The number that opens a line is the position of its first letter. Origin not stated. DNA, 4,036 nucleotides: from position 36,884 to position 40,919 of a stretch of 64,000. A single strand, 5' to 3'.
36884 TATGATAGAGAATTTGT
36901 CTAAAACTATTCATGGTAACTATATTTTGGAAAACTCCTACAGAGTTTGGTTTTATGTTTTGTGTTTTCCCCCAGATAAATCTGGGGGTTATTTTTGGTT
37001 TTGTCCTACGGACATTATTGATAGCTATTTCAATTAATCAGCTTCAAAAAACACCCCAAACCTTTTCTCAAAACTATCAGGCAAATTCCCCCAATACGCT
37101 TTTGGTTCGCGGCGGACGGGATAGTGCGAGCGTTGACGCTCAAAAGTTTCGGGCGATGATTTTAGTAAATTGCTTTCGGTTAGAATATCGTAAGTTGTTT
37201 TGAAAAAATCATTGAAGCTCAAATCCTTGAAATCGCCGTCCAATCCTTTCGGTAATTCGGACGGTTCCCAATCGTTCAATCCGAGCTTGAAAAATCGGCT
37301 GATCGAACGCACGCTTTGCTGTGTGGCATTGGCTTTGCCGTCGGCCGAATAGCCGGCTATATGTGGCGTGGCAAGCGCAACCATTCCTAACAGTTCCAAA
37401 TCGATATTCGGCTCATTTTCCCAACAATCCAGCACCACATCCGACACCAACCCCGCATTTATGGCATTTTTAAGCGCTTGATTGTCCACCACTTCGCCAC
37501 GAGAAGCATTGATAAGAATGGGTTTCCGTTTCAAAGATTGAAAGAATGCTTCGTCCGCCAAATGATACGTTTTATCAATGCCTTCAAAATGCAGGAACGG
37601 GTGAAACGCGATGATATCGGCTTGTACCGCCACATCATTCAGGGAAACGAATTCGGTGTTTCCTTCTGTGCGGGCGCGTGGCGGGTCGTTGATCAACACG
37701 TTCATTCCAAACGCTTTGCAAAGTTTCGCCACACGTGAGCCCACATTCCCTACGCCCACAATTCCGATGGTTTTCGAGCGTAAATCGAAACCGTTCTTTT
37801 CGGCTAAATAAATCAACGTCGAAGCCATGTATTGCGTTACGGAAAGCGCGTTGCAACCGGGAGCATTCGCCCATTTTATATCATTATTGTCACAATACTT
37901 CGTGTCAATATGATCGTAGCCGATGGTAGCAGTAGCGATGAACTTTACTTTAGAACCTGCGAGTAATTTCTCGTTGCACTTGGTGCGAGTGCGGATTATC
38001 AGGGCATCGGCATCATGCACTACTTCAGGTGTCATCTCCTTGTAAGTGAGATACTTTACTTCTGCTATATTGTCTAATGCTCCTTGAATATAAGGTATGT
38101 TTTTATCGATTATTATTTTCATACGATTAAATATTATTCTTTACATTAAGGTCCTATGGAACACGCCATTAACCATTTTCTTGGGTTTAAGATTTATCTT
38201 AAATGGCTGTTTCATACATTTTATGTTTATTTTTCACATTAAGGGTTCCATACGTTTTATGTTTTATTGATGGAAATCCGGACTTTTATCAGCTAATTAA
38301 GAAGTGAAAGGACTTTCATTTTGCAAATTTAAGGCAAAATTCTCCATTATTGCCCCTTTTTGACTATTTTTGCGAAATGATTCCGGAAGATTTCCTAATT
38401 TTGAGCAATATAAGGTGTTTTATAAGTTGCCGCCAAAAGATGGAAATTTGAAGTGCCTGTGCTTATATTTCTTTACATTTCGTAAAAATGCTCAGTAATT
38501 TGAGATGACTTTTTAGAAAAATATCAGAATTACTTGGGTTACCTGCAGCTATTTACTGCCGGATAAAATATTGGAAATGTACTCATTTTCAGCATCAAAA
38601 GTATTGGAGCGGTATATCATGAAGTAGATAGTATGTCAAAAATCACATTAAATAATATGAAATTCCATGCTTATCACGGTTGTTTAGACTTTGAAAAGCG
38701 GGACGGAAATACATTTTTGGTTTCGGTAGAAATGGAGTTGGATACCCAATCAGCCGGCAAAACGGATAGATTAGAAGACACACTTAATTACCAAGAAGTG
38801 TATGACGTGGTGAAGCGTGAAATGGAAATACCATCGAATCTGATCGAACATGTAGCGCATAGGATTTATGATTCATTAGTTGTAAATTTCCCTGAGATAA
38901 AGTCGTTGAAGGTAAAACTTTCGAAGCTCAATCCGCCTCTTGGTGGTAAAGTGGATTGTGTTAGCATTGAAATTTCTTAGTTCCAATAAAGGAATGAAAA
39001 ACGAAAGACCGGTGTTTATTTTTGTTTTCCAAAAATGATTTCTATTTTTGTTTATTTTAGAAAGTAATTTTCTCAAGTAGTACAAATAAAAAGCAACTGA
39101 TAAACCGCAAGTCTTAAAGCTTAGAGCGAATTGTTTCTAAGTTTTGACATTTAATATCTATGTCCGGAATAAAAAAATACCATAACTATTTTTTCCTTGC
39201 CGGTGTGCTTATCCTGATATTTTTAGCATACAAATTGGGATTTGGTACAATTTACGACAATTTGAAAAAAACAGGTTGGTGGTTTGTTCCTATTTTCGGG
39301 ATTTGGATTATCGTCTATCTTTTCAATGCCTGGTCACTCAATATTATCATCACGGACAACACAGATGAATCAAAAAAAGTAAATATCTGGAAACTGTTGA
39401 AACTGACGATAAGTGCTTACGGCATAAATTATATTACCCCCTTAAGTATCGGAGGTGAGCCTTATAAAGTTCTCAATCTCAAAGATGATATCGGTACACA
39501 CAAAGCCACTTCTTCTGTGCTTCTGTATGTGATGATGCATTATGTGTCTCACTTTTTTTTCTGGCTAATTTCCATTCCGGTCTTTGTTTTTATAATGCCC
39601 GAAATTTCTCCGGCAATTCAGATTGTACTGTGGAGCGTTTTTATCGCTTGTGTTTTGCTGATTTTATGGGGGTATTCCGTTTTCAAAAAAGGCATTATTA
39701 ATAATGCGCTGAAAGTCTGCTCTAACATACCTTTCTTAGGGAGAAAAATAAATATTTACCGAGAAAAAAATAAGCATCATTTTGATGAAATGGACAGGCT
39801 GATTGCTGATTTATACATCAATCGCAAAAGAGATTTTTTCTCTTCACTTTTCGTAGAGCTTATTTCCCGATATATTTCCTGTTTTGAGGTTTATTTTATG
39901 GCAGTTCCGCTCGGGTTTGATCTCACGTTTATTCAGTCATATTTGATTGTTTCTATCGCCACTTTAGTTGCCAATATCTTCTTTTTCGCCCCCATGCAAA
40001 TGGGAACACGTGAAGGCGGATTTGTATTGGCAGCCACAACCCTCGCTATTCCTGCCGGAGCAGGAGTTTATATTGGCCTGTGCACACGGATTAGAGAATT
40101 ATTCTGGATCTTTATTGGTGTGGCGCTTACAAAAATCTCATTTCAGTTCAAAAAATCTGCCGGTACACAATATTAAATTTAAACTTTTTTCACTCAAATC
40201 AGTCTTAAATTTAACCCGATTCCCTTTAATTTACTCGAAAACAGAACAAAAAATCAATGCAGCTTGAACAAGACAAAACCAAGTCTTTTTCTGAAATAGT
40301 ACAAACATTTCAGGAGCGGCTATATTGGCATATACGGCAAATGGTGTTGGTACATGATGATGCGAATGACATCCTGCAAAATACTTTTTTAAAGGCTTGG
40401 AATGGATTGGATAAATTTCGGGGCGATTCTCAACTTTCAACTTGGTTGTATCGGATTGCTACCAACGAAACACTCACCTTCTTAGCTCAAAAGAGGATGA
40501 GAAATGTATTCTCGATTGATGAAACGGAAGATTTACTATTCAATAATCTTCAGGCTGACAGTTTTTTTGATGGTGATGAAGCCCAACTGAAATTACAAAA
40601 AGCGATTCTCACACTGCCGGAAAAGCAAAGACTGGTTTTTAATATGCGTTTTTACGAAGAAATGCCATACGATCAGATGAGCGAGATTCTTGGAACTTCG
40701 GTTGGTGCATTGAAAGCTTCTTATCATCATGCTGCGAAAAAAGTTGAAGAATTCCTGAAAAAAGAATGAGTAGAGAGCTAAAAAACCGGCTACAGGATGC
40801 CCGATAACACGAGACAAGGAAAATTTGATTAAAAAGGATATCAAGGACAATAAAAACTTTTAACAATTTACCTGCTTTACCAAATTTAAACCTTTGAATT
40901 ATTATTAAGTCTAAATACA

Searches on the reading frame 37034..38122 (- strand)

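Call 70: search_protein_families(library=pfam, proteins=[window:37034-38122:-], max_evalue=0.001)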
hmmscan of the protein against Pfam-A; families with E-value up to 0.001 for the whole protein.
window:37034-38122:- (362 aa): 3 families
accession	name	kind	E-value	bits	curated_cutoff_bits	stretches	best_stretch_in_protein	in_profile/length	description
PF02826.25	2-Hacid_dh_C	-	2.7e-34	118.6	25.1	1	108-256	28-178/178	D-isomer specific 2-hydroxyacid dehydrogenase, NAD binding domain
PF00389.36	2-Hacid_dh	-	2e-19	70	24.6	1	10-279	9-125/134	D-isomer specific 2-hydroxyacid dehydrogenase, catalytic domain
PF11890.14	DUF3410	-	7e-06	26.2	31.4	1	297-343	15-64/81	Domain of unknown function (DUF3410)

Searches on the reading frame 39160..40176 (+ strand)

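Call 70: search_protein_families(library=pfam, proteins=[window:39160-40176:+], max_evalue=0.001)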
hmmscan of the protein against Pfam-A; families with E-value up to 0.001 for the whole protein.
window:39160-40176:+ (338 aa): 1 family
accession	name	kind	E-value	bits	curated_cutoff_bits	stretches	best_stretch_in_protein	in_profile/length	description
PF03706.18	LPG_synthase_TM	-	3.8e-27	96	33.4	1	14-317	7-298/302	Lysylphosphatidylglycerol synthase TM region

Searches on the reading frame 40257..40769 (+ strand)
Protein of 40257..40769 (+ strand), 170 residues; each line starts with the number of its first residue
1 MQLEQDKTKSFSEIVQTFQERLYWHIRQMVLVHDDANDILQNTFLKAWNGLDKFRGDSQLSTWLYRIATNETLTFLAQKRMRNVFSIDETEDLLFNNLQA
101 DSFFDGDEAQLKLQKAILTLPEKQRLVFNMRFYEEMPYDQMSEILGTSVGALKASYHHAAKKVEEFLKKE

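Call 70: search_protein_families(library=pfam, proteins=[window:40257-40769:+], max_evalue=0.001)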
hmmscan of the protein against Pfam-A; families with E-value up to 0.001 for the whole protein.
window:40257-40769:+ (170 aa): 3 families
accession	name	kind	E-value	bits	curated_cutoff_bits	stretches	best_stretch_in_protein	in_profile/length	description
PF08281.18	Sigma70_r4_2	-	6.1e-14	51.8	25.7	1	111-162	2-53/54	Sigma-70, region 4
PF04542.20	Sigma70_r2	-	5.1e-13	49.1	24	1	15-80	2-69/71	Sigma-70 region 2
PF04545.22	Sigma70_r4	-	8e-08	32.1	24.1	1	116-163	1-48/50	Sigma-70, region 4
